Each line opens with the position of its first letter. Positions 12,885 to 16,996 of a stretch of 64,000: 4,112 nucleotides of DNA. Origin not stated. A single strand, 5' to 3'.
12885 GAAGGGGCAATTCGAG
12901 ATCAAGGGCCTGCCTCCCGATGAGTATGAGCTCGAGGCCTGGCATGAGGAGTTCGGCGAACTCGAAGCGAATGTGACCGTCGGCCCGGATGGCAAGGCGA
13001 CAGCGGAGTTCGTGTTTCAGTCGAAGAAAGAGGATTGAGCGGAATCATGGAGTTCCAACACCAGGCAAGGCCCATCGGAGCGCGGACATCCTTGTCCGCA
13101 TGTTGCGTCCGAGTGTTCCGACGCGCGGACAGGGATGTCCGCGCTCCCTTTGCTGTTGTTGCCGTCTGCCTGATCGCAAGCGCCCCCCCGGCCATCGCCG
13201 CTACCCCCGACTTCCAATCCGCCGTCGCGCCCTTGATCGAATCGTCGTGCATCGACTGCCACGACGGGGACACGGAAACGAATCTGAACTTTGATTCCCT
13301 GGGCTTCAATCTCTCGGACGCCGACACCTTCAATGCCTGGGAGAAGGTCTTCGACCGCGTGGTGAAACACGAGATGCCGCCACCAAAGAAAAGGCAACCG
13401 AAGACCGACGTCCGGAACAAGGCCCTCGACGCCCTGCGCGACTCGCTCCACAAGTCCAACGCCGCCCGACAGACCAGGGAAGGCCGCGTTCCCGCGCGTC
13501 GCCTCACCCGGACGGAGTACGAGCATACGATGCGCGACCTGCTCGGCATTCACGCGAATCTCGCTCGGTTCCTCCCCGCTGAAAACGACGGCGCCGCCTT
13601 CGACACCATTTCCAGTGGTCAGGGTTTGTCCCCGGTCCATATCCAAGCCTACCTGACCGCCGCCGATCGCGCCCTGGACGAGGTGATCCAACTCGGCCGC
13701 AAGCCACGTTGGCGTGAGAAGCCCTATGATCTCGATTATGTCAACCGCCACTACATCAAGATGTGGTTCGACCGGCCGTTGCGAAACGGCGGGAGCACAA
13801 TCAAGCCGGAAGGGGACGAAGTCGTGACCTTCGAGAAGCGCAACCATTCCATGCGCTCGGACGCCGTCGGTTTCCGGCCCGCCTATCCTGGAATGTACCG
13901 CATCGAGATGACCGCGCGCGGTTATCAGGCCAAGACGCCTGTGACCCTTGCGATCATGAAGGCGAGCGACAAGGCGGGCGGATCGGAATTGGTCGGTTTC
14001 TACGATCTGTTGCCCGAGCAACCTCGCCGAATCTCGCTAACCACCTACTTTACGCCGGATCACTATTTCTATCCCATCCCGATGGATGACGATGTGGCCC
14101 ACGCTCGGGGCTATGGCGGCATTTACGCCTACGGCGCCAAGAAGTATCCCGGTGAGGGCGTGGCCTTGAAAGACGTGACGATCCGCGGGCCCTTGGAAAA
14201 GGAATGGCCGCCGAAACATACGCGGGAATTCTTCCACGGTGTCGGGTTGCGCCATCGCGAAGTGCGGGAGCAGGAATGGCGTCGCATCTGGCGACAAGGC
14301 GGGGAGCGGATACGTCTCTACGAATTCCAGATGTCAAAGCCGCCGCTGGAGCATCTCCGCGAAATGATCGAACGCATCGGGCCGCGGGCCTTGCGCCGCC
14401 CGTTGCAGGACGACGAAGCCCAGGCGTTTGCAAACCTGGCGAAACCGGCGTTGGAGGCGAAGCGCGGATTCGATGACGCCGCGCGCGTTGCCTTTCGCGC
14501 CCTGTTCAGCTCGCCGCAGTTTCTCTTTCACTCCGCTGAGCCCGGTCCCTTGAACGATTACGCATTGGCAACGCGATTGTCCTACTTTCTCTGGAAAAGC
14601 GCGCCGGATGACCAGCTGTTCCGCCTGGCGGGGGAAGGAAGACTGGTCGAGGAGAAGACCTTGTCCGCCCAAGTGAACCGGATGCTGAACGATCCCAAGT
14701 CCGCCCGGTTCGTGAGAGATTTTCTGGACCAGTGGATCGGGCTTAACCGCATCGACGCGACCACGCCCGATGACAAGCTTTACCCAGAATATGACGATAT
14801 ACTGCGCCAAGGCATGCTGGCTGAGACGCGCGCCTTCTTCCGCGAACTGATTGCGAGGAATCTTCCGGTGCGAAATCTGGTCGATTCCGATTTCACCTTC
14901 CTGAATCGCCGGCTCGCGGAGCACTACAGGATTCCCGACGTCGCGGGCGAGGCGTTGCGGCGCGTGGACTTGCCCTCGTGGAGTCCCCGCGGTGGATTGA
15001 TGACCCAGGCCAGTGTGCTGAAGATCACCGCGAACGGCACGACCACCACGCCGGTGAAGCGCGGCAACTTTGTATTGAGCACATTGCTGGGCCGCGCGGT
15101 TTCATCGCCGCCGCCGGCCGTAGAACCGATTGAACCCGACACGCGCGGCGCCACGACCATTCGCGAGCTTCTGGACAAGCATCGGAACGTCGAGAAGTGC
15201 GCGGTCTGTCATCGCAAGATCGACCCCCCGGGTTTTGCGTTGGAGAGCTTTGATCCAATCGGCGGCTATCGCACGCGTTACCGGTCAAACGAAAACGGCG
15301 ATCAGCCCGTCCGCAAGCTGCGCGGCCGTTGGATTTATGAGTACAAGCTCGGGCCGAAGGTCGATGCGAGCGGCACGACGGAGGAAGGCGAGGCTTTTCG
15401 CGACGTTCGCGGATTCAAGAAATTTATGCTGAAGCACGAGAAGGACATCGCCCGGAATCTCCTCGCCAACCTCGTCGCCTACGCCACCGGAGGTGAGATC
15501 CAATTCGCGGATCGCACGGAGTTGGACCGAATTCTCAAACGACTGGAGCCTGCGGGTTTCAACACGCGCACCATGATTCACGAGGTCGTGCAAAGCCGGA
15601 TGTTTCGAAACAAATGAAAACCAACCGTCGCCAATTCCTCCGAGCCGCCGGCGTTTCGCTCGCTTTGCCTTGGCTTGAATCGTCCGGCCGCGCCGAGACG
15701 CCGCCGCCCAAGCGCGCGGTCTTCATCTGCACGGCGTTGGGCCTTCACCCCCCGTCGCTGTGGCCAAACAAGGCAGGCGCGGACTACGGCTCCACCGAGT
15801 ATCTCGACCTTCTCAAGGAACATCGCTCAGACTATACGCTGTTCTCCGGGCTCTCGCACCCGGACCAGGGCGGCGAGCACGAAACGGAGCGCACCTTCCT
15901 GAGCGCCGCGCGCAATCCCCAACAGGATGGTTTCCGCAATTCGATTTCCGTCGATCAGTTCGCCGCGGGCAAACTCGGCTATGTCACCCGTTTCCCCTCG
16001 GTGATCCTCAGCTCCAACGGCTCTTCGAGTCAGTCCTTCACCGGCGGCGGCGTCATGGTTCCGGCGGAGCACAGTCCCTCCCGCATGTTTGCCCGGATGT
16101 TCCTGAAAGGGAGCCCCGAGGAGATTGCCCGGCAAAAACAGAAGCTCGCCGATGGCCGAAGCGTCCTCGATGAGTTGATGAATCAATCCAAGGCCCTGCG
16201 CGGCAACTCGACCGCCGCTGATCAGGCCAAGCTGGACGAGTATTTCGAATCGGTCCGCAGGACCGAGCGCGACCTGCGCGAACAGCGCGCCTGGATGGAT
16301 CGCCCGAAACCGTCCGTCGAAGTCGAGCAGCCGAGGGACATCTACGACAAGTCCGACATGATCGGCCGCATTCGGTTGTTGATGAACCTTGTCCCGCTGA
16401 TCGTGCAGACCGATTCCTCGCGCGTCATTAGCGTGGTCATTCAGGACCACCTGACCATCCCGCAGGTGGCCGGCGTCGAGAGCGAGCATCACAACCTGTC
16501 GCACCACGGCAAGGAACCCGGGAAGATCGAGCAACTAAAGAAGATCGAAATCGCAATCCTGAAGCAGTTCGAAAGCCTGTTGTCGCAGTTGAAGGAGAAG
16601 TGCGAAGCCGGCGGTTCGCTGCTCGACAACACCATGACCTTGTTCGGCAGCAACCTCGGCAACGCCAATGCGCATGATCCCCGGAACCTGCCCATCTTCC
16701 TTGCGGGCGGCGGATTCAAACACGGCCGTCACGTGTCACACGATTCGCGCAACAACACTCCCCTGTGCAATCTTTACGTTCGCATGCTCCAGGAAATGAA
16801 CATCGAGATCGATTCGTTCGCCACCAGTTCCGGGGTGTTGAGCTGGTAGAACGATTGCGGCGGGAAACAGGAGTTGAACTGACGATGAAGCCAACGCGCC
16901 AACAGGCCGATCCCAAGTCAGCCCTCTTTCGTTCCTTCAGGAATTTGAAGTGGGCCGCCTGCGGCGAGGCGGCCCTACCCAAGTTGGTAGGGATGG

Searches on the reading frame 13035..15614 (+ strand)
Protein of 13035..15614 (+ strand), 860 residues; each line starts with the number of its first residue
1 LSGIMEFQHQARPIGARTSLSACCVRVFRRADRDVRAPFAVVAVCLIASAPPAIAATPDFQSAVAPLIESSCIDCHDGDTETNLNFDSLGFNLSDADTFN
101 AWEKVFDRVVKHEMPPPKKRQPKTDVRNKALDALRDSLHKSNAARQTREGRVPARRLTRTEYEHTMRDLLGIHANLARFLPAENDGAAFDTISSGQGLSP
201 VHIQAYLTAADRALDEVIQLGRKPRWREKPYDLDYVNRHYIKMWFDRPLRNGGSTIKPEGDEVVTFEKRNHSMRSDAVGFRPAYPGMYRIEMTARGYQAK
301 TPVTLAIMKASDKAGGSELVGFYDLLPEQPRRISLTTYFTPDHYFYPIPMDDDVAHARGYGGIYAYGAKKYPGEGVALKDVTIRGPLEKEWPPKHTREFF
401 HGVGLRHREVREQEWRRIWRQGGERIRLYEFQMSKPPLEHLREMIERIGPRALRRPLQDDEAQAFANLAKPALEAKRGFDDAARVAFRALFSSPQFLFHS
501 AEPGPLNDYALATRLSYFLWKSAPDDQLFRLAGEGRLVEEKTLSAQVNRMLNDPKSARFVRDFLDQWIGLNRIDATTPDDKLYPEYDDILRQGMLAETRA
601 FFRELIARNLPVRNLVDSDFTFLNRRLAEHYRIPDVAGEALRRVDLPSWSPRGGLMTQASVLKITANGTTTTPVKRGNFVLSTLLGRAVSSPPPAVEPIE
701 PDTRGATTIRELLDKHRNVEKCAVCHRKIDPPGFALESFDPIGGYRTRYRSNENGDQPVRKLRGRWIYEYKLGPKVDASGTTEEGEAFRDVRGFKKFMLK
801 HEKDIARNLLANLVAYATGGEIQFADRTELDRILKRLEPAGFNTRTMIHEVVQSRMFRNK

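Call 27: search_protein_families(library=pfam, proteins=[window:13035-15614:+], max_evalue=0.001)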
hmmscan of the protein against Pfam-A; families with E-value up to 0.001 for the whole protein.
window:13035-15614:+ (860 aa): 6 families
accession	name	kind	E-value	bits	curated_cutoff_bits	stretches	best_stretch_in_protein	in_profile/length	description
PF07631.16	PSD4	-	2.8e-45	154.3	23.3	1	506-633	1-128/128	Protein of unknown function (DUF1592)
PF07627.16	PSCyt3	-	7.5e-32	110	27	1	652-748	1-97/98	Protein of unknown function (DUF1588)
PF07626.16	PSD3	-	6.2e-19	68.7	23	1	155-218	1-64/65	Protein of unknown function (DUF1587)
PF07624.16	PSD2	-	1.4e-16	60.4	25.8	1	784-857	1-74/74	Protein of unknown function (DUF1585)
PF07637.16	PSD5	-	6.3e-13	49.3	34.2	1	441-499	2-60/62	Protein of unknown function (DUF1595)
PF07635.16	PSCyt1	-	4.7e-06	27.6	22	1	72-117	1-58/59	Planctomycete cytochrome C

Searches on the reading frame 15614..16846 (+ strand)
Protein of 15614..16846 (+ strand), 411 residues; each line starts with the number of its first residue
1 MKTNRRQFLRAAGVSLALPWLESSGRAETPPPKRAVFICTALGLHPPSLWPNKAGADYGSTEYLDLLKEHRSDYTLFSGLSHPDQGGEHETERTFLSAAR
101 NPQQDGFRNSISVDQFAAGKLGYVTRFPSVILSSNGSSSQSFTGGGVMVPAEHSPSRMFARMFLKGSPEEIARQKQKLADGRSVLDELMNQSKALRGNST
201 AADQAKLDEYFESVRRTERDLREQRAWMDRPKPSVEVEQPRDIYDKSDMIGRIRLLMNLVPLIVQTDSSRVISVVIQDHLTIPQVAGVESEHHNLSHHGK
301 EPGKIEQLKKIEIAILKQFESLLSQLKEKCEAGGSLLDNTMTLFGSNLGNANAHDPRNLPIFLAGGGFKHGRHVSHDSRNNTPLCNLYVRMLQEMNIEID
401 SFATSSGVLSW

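Call 27: search_protein_families(library=pfam, proteins=[window:15614-16846:+], max_evalue=0.001)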
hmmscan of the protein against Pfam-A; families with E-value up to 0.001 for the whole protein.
window:15614-16846:+ (411 aa): 1 family
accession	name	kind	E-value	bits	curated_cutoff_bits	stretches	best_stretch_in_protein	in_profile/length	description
PF07586.16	HXXSHH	-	5.2e-67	227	30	1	34-319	1-306/307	Protein of unknown function (DUF1552)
